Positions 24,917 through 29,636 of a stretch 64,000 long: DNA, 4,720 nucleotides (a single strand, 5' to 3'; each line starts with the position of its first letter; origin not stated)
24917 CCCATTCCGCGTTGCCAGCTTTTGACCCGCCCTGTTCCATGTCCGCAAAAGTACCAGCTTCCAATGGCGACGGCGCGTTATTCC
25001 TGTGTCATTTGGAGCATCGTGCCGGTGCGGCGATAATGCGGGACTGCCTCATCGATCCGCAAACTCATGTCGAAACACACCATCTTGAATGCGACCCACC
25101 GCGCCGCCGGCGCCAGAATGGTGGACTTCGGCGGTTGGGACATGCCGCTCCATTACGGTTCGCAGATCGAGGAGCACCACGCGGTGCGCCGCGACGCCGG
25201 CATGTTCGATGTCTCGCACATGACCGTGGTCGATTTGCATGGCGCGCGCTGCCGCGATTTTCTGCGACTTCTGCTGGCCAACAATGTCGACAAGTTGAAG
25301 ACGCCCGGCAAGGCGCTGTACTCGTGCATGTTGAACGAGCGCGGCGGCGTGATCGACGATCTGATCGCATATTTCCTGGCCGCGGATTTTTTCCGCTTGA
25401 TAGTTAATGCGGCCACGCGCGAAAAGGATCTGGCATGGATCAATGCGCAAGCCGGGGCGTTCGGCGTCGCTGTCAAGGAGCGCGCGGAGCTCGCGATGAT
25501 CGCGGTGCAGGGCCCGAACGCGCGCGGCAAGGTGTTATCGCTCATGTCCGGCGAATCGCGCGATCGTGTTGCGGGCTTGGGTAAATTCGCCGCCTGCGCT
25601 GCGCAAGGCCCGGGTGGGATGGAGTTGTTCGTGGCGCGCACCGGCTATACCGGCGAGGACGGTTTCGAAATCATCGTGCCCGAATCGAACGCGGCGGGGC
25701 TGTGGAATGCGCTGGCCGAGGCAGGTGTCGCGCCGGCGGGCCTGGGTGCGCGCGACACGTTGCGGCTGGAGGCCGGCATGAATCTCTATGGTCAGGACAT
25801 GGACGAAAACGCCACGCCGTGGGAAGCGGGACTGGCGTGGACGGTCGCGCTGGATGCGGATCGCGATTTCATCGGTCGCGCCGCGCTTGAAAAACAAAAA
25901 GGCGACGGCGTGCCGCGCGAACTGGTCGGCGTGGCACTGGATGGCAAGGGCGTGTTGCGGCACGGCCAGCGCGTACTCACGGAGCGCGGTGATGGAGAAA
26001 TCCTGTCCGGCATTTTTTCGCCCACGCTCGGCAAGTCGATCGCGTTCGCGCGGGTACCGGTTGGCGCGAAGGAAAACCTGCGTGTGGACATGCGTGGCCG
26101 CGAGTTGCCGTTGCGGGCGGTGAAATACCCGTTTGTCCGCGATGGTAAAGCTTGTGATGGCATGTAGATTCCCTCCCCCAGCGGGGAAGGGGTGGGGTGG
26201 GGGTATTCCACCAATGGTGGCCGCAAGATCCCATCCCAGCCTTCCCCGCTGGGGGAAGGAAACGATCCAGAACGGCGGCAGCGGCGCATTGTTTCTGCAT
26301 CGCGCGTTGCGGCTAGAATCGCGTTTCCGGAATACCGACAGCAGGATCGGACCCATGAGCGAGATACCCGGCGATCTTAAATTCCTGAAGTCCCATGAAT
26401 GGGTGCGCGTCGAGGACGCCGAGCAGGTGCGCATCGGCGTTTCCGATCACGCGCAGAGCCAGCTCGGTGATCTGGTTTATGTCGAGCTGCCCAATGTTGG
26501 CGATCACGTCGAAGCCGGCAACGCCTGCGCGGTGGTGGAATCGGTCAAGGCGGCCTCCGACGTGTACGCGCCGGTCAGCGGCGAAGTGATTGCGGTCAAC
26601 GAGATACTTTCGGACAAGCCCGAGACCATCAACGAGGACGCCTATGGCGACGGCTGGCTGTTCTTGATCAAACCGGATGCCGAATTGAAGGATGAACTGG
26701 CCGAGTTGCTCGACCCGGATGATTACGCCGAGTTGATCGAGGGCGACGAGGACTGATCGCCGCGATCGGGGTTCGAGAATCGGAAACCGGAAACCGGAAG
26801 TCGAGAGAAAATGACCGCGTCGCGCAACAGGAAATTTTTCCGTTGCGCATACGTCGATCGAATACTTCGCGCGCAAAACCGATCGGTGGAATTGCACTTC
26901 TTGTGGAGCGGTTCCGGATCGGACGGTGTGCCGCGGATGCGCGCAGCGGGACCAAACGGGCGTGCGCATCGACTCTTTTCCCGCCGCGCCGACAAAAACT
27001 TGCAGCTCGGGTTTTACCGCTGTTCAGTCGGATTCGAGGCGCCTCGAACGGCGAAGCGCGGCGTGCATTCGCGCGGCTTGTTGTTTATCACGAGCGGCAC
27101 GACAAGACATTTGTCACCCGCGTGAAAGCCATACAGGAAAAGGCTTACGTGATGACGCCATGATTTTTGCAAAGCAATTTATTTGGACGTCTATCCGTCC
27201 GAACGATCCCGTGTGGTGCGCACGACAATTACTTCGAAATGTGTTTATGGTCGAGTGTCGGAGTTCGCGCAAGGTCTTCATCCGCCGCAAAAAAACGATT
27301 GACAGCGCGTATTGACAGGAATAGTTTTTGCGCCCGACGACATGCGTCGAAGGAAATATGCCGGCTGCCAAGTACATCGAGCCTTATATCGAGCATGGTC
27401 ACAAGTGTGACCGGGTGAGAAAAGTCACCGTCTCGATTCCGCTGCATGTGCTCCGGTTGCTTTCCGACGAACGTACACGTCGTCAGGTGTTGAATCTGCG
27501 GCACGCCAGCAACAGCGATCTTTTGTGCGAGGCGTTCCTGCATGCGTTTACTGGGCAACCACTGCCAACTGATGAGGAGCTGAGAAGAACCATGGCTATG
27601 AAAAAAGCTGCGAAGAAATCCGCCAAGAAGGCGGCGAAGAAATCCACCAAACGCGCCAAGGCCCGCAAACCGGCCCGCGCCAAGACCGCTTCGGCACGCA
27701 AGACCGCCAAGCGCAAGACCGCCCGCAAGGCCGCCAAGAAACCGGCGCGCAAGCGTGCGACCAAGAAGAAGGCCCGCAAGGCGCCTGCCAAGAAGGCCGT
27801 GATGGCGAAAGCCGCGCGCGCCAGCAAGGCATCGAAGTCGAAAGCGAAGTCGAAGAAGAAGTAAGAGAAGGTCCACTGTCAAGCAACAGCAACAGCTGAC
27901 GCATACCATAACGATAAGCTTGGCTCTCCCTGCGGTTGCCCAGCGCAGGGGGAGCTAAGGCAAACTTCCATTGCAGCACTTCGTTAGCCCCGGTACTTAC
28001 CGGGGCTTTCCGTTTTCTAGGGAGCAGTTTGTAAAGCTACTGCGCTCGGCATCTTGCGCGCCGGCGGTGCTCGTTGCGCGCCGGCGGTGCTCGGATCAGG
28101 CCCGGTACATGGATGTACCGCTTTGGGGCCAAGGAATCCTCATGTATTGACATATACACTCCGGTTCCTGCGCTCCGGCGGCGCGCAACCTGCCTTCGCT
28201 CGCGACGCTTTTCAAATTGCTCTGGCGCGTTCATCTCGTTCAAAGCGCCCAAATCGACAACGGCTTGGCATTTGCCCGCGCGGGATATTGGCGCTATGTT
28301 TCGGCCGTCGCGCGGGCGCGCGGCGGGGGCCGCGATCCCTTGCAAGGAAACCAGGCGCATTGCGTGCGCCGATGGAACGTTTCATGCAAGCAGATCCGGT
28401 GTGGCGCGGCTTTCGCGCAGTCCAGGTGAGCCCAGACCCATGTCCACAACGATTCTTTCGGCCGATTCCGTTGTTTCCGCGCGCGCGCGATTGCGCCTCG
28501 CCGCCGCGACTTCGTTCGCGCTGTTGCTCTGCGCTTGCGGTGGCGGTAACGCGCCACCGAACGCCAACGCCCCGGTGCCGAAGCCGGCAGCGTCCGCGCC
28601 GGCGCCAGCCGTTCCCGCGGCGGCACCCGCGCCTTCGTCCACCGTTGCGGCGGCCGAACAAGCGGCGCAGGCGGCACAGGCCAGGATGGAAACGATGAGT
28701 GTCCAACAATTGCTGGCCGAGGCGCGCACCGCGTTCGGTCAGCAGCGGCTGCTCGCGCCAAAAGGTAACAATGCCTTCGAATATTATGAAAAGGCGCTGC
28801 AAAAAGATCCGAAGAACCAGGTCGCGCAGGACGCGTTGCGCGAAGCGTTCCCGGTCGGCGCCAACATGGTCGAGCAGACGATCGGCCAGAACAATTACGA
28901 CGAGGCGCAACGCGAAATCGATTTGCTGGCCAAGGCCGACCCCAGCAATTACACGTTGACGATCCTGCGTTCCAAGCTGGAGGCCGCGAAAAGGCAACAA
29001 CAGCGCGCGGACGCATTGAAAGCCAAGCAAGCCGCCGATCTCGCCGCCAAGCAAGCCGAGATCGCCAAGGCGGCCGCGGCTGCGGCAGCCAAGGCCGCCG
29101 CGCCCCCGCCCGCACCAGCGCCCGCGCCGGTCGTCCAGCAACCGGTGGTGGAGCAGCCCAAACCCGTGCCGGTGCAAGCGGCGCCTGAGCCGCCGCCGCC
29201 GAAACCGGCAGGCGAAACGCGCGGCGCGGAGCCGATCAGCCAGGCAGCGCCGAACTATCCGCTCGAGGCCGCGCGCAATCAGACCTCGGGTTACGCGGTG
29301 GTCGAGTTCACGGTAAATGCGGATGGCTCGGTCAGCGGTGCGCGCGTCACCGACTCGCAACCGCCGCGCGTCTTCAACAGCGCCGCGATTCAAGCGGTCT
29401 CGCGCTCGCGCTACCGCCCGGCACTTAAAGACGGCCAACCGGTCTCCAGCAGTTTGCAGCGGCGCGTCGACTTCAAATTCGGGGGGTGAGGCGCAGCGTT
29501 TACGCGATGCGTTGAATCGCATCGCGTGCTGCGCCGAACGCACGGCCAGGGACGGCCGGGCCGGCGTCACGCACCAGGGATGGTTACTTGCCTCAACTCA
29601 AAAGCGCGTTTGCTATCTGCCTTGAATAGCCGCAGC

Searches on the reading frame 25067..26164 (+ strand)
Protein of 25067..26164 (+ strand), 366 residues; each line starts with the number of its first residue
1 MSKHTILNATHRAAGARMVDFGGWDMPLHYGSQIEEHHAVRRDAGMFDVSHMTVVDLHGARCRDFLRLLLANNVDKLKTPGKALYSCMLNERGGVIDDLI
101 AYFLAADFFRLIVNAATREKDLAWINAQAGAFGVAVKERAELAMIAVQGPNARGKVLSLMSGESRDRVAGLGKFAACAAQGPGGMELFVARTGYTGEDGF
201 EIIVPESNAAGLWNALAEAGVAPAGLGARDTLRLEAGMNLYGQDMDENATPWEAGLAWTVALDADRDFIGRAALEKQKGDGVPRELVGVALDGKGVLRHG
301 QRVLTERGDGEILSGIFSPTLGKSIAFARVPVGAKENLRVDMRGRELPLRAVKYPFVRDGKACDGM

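Call 10: search_protein_families(library=pfam, proteins=[window:25067-26164:+])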
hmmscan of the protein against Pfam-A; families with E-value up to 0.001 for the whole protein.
window:25067-26164:+ (366 aa): 2 families
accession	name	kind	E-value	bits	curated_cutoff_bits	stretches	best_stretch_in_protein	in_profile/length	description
PF01571.26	GCV_T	-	6.6e-86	288.1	25.6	1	7-259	1-255/255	Aminomethyltransferase folate-binding domain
PF08669.17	GCV_T_C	-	1.1e-13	51.3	25.9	1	284-357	1-79/80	Glycine cleavage T-protein C-terminal barrel domain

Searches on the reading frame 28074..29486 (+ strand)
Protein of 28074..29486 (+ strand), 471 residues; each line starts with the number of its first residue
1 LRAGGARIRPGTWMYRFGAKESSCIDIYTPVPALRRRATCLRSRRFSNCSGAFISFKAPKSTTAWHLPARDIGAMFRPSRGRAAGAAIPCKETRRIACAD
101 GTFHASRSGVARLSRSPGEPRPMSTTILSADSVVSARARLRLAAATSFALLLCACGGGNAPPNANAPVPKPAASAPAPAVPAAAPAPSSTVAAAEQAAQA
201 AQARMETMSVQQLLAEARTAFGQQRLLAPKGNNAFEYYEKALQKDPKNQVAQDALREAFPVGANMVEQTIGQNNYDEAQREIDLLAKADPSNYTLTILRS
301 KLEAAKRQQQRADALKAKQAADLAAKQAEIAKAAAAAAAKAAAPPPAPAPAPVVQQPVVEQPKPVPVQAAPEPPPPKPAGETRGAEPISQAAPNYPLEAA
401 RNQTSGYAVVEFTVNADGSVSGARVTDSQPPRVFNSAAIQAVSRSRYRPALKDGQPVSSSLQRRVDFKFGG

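Call 10: search_protein_families(library=pfam, proteins=[window:28074-29486:+])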
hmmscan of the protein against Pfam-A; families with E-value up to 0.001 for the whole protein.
window:28074-29486:+ (471 aa): 1 family
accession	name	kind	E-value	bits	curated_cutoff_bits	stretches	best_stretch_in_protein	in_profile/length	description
PF03544.19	TonB_C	-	3.1e-19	69.6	24.6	1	392-468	2-78/79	Gram-negative bacterial TonB protein C-terminal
